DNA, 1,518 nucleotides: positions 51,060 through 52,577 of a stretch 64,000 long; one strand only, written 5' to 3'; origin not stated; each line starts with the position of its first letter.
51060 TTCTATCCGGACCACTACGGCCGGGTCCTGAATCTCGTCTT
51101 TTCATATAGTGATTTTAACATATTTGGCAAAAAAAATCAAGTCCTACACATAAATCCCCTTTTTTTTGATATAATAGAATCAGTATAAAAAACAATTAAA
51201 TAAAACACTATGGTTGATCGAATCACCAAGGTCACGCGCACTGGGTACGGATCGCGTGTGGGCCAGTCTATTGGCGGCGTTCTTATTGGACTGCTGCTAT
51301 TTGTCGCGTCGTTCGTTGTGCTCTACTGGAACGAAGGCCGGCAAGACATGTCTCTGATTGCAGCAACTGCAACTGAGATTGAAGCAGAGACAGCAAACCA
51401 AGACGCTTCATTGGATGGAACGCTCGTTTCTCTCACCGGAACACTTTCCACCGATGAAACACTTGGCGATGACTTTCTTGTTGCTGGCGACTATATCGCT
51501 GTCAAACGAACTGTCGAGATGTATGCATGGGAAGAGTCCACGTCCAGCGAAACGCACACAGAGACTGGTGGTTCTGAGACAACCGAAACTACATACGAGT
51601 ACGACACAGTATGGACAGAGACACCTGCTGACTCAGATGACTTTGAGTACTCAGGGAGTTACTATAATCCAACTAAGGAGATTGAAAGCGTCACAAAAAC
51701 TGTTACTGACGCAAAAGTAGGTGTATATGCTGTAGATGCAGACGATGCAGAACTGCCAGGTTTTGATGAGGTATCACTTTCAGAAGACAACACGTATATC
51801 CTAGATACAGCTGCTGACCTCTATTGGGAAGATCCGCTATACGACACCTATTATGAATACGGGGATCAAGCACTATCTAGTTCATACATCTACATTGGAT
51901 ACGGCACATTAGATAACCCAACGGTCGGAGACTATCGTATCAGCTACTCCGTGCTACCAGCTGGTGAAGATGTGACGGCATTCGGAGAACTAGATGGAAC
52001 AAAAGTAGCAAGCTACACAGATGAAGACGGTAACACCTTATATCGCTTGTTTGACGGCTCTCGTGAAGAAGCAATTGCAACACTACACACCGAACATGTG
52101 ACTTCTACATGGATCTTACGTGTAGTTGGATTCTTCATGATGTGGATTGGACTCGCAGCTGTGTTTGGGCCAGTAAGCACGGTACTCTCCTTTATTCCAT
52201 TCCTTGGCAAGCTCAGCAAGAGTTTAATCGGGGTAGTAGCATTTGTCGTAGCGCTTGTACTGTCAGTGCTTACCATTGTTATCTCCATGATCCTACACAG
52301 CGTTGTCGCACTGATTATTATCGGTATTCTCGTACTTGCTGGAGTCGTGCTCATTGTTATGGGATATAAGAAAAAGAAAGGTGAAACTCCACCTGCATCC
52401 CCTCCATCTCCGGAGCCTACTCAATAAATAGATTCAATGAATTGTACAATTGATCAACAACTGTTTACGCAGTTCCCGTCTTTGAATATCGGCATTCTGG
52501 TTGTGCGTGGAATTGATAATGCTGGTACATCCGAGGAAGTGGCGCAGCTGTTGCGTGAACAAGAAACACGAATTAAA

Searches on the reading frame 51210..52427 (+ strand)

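Call 47: search_protein_families(library=pfam, proteins=[window:51210-52427:+], max_evalue=0.00001)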
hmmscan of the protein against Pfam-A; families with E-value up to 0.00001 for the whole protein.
window:51210-52427:+ (405 aa): 1 family
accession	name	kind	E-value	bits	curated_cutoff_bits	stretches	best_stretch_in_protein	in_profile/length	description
PF07787.17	TMEM43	-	3.9e-55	187.4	23.3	1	104-363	1-248/250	Transmembrane protein 43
